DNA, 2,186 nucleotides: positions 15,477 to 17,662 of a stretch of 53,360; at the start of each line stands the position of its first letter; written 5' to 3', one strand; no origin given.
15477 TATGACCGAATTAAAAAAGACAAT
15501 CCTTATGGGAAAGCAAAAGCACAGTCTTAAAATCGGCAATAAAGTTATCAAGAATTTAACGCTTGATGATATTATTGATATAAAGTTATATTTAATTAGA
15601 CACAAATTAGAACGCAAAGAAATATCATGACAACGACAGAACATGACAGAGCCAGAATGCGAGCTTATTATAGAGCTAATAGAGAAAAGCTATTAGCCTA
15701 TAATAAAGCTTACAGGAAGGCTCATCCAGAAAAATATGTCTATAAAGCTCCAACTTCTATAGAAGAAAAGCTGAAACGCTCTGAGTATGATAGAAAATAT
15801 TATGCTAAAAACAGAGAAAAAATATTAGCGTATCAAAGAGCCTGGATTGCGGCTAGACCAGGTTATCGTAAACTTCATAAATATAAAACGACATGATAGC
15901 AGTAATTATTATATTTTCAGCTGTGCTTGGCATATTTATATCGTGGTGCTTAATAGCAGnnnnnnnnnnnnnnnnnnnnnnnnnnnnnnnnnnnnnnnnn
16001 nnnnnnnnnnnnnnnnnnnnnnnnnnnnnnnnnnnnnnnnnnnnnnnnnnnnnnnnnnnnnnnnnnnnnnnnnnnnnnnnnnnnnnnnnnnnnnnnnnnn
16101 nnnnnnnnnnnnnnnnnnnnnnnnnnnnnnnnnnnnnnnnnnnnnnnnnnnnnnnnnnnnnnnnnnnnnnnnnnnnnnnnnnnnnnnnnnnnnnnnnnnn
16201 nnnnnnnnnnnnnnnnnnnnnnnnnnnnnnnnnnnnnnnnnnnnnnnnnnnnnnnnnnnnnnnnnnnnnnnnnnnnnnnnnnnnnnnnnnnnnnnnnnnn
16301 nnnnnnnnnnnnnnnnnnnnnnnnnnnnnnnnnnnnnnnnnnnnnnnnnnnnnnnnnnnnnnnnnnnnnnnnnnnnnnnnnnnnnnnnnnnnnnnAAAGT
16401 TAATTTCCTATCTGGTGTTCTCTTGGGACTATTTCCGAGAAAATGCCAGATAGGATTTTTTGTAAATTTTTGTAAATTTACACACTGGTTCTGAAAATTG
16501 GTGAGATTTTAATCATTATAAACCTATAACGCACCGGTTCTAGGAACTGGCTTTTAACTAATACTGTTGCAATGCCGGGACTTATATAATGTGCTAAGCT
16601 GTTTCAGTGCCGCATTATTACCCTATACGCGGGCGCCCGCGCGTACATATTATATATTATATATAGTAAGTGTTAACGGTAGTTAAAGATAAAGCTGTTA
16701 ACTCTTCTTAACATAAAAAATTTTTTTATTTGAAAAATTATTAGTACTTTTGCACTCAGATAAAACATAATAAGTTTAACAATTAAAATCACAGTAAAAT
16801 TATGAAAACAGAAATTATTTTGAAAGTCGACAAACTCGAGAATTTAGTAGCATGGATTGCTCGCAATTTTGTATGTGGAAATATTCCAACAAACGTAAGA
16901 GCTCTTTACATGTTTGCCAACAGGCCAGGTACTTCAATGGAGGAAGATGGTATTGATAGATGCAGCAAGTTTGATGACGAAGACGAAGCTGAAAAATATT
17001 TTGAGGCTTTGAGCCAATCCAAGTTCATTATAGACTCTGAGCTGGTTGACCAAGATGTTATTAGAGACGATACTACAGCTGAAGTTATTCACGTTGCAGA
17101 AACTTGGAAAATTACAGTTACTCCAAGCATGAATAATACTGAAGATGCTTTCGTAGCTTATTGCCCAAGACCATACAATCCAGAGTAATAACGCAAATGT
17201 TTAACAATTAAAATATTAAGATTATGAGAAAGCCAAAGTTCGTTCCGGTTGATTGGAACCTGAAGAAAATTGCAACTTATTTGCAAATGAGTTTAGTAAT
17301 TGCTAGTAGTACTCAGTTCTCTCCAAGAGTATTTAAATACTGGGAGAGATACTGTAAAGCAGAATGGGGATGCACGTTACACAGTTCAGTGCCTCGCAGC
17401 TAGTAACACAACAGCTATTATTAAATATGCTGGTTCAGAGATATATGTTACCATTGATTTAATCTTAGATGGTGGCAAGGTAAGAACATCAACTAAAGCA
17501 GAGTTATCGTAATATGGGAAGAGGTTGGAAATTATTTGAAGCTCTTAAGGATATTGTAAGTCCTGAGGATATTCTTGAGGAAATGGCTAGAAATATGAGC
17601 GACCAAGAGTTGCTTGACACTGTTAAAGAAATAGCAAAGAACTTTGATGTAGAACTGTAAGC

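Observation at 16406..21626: Four paralogous hairpin + U-tract elements with an invariant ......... core at module boundaries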

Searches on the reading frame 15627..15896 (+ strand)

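Call 55: search_protein_families(library=phrogs, proteins=[window:15627-15896:+], max_evalue=0.01)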
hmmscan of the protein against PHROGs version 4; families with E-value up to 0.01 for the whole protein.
window:15627-15896:+ (89 aa): 2 families
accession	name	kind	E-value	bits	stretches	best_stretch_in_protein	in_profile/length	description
phrog_36724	-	unknown function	0.00016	22.8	0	17-68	3-40/88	-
phrog_10829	-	unknown function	0.0085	17.1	0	5-38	118-151/165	-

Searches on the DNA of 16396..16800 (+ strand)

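Call 20: search_dna_similar(query=window:16396-16800:+, collection=phages, mode=distant, max_rows=20, max_evalue=0.01)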
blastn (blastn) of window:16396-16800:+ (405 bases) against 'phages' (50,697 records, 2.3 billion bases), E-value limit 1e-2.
No match.

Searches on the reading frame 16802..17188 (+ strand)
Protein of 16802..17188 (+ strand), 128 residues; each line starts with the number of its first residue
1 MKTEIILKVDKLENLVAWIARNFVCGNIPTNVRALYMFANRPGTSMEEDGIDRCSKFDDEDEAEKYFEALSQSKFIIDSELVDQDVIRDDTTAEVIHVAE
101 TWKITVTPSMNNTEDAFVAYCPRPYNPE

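Call 54: search_protein_families(library=pfam, proteins=[window:16802-17188:+], max_evalue=0.1)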
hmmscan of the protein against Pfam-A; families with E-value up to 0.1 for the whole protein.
window:16802-17188:+ (128 aa): 0 families

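Call 55: search_protein_families(library=phrogs, proteins=[window:16802-17188:+], max_evalue=0.01)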
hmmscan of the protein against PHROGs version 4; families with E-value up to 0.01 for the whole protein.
window:16802-17188:+ (128 aa): 1 family
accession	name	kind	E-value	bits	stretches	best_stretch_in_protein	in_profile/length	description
phrog_10677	-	unknown function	0.0084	17.2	0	62-94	23-55/60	-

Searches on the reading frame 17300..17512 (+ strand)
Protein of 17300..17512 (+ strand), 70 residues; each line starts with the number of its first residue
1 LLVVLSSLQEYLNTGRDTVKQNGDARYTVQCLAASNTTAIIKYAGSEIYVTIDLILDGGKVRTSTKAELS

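Call 54: search_protein_families(library=pfam, proteins=[window:17300-17512:+], max_evalue=0.1)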
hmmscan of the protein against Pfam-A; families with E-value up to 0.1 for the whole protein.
window:17300-17512:+ (70 aa): 1 family
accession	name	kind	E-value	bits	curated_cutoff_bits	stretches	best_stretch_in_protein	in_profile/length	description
PF16640.11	Big_3_5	-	0.065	14.2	35.5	1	12-49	40-75/88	Bacterial Ig-like domain (group 3)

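Call 55: search_protein_families(library=phrogs, proteins=[window:17300-17512:+], max_evalue=0.01)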
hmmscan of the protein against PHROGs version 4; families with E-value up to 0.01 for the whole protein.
window:17300-17512:+ (70 aa): 0 families
